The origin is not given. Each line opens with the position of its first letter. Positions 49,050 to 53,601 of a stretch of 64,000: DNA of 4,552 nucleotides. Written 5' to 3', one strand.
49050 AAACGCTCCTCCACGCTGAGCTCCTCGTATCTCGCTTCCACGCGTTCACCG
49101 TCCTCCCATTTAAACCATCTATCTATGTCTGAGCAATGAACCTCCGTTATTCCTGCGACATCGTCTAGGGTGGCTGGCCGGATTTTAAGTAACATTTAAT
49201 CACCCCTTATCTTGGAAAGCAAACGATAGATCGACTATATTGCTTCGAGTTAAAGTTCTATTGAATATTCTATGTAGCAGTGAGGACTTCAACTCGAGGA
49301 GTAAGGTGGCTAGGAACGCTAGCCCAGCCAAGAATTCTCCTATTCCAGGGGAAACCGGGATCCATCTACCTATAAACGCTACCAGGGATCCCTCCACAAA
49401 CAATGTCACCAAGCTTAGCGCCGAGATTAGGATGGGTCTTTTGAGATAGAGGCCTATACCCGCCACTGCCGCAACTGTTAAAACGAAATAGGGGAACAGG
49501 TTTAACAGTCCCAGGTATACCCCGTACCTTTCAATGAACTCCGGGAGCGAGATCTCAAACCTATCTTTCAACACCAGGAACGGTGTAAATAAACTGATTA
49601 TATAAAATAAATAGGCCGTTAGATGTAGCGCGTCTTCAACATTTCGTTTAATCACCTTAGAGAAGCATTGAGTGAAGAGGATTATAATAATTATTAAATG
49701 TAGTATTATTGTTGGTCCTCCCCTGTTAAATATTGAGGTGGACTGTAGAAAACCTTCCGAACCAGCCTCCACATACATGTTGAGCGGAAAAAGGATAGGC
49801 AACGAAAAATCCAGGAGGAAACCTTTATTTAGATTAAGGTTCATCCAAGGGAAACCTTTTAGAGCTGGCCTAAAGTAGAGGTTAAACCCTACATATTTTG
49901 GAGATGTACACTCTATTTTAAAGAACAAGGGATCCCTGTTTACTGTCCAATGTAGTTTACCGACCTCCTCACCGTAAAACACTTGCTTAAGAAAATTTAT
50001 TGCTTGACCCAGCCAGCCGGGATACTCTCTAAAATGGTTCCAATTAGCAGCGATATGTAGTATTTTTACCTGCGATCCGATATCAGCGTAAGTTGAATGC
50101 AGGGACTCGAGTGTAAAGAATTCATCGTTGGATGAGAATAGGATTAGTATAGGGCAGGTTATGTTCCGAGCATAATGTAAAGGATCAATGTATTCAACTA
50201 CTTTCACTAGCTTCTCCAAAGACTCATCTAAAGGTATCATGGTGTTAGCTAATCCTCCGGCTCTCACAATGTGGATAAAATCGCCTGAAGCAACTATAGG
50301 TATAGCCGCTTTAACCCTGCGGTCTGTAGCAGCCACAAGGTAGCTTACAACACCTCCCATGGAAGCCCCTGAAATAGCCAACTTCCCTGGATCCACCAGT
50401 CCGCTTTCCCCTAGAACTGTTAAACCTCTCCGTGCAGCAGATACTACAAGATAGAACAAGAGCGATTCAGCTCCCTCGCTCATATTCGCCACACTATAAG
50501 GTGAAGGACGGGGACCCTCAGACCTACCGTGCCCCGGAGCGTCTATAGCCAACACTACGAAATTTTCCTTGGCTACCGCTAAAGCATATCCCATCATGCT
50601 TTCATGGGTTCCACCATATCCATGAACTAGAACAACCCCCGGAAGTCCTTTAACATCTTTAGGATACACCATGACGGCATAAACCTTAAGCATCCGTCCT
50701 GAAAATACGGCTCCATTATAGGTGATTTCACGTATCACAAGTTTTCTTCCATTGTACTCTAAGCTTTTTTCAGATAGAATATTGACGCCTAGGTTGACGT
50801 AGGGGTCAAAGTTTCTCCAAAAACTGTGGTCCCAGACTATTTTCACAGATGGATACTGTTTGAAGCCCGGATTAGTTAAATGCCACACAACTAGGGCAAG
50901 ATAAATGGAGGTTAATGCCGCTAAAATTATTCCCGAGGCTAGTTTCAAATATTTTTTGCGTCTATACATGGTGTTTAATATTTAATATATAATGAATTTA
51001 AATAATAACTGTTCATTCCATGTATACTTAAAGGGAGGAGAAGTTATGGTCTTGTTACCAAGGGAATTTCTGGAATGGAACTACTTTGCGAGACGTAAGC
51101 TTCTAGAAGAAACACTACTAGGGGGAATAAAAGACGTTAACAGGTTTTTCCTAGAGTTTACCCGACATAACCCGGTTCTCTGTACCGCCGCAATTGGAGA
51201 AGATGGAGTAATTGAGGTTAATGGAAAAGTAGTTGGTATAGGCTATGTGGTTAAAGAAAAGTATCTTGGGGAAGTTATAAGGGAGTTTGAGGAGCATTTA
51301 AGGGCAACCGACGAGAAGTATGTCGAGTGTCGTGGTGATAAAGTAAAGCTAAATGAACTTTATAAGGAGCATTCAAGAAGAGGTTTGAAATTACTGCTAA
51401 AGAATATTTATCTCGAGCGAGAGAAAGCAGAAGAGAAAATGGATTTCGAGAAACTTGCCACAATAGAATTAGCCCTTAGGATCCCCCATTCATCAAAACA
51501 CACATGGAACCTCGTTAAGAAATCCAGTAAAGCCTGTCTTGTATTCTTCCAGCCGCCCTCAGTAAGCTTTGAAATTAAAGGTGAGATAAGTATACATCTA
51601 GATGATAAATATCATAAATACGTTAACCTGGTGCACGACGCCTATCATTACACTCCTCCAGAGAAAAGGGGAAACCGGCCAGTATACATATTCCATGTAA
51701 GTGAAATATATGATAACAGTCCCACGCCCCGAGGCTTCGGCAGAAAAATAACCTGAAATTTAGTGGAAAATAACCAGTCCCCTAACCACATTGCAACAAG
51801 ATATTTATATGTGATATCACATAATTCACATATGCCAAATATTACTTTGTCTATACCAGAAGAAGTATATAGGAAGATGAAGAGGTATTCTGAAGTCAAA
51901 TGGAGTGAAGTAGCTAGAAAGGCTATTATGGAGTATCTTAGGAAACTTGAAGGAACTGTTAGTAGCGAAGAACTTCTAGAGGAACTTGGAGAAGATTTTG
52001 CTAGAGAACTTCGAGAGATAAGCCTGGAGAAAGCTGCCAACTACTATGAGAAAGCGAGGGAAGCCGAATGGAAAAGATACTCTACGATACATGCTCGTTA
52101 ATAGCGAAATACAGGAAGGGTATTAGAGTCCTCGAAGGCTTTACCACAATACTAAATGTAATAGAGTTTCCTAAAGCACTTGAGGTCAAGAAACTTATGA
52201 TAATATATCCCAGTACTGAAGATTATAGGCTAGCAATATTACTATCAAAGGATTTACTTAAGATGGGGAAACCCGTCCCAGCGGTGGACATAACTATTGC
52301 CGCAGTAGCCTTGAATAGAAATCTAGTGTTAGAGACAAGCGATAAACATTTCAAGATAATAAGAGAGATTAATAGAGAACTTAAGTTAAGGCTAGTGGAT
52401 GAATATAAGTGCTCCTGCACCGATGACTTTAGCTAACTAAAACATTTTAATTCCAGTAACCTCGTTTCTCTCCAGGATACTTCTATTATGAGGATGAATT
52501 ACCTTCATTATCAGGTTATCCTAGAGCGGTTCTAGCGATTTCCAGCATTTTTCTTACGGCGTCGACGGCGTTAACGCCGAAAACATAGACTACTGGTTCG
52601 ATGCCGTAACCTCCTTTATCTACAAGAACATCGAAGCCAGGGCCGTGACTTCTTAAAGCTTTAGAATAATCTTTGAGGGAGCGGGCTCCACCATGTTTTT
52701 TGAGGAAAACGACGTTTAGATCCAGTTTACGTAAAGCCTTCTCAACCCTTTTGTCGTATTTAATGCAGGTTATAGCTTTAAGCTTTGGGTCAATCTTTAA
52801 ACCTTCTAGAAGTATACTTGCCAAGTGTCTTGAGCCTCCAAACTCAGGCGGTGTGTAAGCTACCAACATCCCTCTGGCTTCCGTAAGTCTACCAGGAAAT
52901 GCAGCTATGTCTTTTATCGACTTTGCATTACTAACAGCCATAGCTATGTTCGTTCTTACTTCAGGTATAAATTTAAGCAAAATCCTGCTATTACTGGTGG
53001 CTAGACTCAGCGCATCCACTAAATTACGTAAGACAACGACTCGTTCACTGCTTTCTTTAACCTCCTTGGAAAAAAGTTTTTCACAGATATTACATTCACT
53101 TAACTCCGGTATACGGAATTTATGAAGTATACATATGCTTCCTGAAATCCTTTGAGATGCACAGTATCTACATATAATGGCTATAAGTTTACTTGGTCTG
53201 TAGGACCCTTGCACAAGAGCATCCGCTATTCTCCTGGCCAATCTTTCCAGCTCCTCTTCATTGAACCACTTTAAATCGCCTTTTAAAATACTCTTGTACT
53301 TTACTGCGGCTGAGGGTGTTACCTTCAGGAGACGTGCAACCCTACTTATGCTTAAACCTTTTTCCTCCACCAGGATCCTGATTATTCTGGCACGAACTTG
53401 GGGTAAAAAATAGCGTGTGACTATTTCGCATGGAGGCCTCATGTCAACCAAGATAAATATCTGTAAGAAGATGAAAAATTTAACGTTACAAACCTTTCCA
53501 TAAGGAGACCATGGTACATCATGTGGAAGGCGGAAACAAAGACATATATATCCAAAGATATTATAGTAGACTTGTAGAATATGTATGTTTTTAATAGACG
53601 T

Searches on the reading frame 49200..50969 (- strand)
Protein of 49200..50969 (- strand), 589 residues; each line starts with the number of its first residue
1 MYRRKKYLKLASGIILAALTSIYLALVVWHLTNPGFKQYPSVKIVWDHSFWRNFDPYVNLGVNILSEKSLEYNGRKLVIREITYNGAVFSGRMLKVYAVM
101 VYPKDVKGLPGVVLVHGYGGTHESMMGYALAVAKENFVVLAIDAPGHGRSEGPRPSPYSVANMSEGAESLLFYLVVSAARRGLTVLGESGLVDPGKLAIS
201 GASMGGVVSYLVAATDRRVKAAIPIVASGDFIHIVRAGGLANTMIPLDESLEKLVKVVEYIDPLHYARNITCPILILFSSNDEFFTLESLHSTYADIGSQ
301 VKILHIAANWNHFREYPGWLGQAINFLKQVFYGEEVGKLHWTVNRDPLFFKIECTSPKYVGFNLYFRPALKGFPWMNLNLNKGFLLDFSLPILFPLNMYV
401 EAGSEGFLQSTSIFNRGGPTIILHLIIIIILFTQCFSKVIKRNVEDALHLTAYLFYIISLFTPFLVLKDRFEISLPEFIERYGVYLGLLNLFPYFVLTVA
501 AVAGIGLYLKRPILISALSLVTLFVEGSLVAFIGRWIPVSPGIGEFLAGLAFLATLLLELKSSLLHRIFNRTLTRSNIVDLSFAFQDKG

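Call 7: search_protein_families(library=pfam, proteins=[window:49200-50969:-], max_evalue=0.001)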
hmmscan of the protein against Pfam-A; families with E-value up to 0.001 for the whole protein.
window:49200-50969:- (589 aa): 10 families
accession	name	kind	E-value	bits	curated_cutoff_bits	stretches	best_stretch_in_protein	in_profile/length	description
PF10142.15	PhoPQ_related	-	1.4e-14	54.1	20.3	1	253-347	243-337/367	PhoPQ-activated pathogenicity-related protein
PF12146.15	Hydrolase_4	-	2.5e-13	50.3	27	1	112-223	7-105/239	Serine aminopeptidase, S33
PF05448.18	AXE1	-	2.7e-09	36.7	21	1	82-279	59-271/321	Acetyl xylan esterase (AXE1)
PF01738.24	DLH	-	7e-09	36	21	1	98-294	3-166/217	Dienelactone hydrolase family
PF12697.13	Abhydrolase_6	-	9.1e-09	36.7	26.3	1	112-243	1-94/217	Alpha/beta hydrolase family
PF00561.26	Abhydrolase_1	-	8.1e-08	32.6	25.8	1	112-165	3-57/245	alpha/beta hydrolase fold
PF02129.25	Peptidase_S15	-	1.4e-06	28.7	23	1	96-241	5-143/262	X-Pro dipeptidyl-peptidase (S15 family)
PF00326.27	Peptidase_S9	-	4.2e-05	23.6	22.6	1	185-288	54-161/213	Prolyl oligopeptidase family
PF12740.14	PETase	-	4.8e-05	23.3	28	1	101-225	45-155/263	PET hydrolase-like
PF09752.15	ABHD18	-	0.00081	19.1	21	0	194-230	174-210/351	Alpha/beta hydrolase domain containing 18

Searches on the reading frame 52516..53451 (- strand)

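Call 8: search_protein_families(library=pfam, proteins=[window:52516-53451:-], max_evalue=0.001)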
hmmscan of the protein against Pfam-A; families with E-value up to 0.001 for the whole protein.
window:52516-53451:- (311 aa): 1 family
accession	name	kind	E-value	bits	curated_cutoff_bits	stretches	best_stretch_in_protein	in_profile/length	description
PF10120.14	ThiN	-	3.2e-42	144.5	25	1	144-303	2-164/165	Thiamine-phosphate synthase ThiN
